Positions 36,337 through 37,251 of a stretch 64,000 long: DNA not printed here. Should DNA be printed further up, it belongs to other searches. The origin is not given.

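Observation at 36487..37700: Overlapping gene pair: about 205-aa DUF5343-like protein + Swt1-like HEPN protein (split toxin/effector candidate)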

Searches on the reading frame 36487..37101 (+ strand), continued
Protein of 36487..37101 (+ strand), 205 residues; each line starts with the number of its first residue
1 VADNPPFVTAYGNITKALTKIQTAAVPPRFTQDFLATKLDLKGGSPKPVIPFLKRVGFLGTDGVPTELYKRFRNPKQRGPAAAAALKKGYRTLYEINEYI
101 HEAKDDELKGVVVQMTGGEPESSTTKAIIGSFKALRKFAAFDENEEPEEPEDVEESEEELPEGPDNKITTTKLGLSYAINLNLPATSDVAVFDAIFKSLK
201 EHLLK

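Call 66: search_dna_similar(query=window:36487-37101:+, collection=phages, mode=protein, max_rows=15)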
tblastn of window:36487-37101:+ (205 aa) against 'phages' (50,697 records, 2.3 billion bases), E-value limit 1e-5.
No match.

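Call 67: find_related_loci(query=A4, collection=viral_contigs, flank=6000)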
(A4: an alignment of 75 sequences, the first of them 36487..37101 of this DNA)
Query A4 (205 aa) in viral_contigs; peptide patterns used: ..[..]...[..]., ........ (x = any residue, [..] = any of these).
44 stretches matched a pattern; 8 encode a relative of the query (tblastn E <= 1e-3); 8 distinct loci.
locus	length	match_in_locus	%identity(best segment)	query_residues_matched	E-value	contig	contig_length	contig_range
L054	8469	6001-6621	56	6-205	4e-64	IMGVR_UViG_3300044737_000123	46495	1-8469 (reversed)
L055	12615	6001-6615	49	5-205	2e-62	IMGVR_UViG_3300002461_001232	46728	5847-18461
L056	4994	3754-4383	46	1-205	6e-58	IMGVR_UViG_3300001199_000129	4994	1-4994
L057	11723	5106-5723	49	6-204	1e-56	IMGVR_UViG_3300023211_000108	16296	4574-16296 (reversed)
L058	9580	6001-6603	46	5-205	3e-54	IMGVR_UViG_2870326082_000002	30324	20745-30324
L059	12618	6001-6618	47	1-205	1e-53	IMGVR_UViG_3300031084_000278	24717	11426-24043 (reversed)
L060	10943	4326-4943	46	1-205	9e-53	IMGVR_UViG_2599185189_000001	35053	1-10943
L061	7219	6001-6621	42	1-205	5e-50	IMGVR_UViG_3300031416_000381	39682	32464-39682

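Call 73: search_protein_families(library=pfam, proteins=[L059:976-3120:-, L059:9271-11490:+, L059:7228-7872:-, L059:5105-5848:+, L055:8917-10113:-, L055:10113-11423:-, L055:11439-12602:-, L057:519-1973:+, L057:6466-7833:+, L058:2413-4188:+], max_evalue=0.001)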
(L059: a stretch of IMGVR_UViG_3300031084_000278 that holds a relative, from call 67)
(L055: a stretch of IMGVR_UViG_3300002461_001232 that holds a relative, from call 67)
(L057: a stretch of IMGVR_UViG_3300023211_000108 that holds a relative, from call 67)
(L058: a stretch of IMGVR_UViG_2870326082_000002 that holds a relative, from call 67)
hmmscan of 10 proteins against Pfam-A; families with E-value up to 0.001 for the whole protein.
L059:976-3120:- (714 aa): 1 family
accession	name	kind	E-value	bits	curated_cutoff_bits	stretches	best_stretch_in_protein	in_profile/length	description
PF00145.23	DNA_methylase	-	1.1e-26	94.5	22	3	161-277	4-115/324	C-5 cytosine-specific DNA methylase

L059:9271-11490:+ (740 aa): 3 families
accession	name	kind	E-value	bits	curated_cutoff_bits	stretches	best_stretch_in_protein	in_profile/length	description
PF05272.17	VapE-like_dom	-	4.2e-81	272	25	1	429-640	1-215/217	Virulence-associated protein E-like domain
PF13362.12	Toprim_3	-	4.4e-07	30.7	27.2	1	202-307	2-93/95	Toprim domain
PF19263.5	DUF5906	-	7.5e-07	30.2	27.6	1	484-588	1-114/114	Family of unknown function (DUF5906)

L059:7228-7872:- (214 aa): 1 family
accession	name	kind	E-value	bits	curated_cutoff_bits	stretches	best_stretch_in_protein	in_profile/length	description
PF00717.28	Peptidase_S24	-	7.9e-22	77.6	23.3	1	89-207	1-115/116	Peptidase S24-like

L059:5105-5848:+ (248 aa): 0 families

L055:8917-10113:- (398 aa): 1 family
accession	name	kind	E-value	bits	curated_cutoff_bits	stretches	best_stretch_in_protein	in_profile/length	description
PF06605.17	Prophage_tail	-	0.0007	19.8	31.3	0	259-335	131-207/250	Prophage endopeptidase tail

L055:10113-11423:- (436 aa): 1 family
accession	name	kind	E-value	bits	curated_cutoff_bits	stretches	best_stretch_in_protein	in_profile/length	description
PF05709.17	Sipho_tail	-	0.00036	21.2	24.2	1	25-82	24-81/118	Phage tail protein RIFT-related domain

L055:11439-12602:- (387 aa): 0 families

L057:519-1973:+ (485 aa): 1 family
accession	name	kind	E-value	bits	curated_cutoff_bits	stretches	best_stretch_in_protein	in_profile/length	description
PF01420.25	Methylase_S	-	2.1e-20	74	22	2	292-415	43-160/168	Type I restriction modification DNA specificity domain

L057:6466-7833:+ (456 aa): 2 families
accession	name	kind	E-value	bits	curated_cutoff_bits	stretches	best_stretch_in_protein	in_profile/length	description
PF14022.11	DUF4238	-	3.7e-14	53.3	27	1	7-285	2-280/281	Protein of unknown function (DUF4238)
PF02810.21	SEC-C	-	2.1e-06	27.9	20.4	1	354-369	2-17/19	SEC-C motif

L058:2413-4188:+ (592 aa): 3 families
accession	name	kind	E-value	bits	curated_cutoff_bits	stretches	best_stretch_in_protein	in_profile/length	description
PF13175.12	AAA_15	-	3e-20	73.6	32.1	2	218-341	270-373/374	AAA ATPase domain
PF13304.12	AAA_21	-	5.5e-19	69.8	27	1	238-343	191-304/304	AAA domain, putative AbiEii toxin, Type IV TA system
PF02463.25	SMC_N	-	1.8e-06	28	40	1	5-80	4-80/220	RecF/RecN/SMC N terminal domain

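Call 75: find_encoding_contigs(protein=P0253, flank=5000, max_places=3)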
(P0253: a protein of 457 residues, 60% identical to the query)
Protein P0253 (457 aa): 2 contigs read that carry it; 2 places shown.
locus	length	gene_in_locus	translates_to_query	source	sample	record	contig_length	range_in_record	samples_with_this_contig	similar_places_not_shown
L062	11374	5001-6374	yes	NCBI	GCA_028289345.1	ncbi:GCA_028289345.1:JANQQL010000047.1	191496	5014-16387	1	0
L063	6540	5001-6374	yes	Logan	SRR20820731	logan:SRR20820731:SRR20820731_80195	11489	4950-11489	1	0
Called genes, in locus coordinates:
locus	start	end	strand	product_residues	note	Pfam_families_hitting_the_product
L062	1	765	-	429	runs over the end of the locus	PF00801:PKD, PF18911:PKD_4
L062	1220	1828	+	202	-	PF17278:DUF5343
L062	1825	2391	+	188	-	PF18731:HEPN_Swt1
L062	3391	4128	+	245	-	-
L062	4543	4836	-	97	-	-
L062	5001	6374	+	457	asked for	PF17278:DUF5343, PF00069:Pkinase, PF07714:PK_Tyr_Ser-Thr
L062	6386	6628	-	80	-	-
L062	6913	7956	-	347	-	PF01548:DEDD_Tnp_IS110, PF02371:Transposase_20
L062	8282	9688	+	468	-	PF01582:TIR (weak), PF13676:TIR_2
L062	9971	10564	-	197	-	-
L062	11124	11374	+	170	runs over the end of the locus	-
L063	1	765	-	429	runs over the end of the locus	PF00801:PKD, PF18911:PKD_4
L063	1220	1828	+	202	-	PF17278:DUF5343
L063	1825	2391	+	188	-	PF18731:HEPN_Swt1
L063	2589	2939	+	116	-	-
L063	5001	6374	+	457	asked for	PF17278:DUF5343, PF00069:Pkinase, PF07714:PK_Tyr_Ser-Thr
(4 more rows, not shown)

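Call 84: fold_search(model_id=the predicted structure, library=viral)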
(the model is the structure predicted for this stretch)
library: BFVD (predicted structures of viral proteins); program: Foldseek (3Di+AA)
matches with E <= 10: 67; with E <= 0.001: 0
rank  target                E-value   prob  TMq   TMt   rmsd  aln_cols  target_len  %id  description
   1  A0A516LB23            3.7e-01  0.14  0.20  0.18  22.7       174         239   14  (no name in the UniProt tables at hand)
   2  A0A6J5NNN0            5.8e-01  0.06  0.15  0.08  18.9       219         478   10  Uncharacterized protein [uncultured Caudovirales phage]
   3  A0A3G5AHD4            6.1e-01  0.06  0.14  0.08  17.6       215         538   15  Uncharacterized protein [Sylvanvirus sp.]
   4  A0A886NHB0            6.8e-01  0.11  0.19  0.07  15.9       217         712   12  (no name in the UniProt tables at hand)
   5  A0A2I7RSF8            7.6e-01  0.08  0.15  0.20  15.5       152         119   11  (no name in the UniProt tables at hand)
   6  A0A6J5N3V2            8.0e-01  0.06  0.17  0.06  21.4       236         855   16  Uncharacterized protein [uncultured Caudovirales phage]
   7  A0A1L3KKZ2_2          9.5e-01  0.12  0.17  0.05  16.2       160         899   14  RNA-dependent RNA polymerase [Beihai sesarmid crab virus 4]
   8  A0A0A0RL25            1.3e+00  0.03  0.14  0.07  24.2       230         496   13  Uncharacterized protein [Yellowstone Lake virophage 5]
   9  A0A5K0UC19            1.4e+00  0.07  0.15  0.12  19.1       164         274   12  Protein-tyrosine-phosphatase [Yasminevirus sp. GU-2018]
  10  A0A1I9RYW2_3          1.7e+00  0.03  0.13  0.04  21.3       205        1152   11  (no name in the UniProt tables at hand)
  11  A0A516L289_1          1.8e+00  0.03  0.14  0.05  19.1       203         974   15  (no name in the UniProt tables at hand)
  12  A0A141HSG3            1.8e+00  0.02  0.12  0.08  24.4       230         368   16  (no name in the UniProt tables at hand)
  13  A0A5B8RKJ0            1.9e+00  0.03  0.14  0.06  23.1       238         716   15  Uncharacterized protein [Iridovirus Liz-CrIV]
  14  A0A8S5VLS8            2.4e+00  0.06  0.20  0.15  16.3       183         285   14  (no name in the UniProt tables at hand)
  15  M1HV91                2.4e+00  0.06  0.13  0.20  17.1       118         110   14  (no name in the UniProt tables at hand)
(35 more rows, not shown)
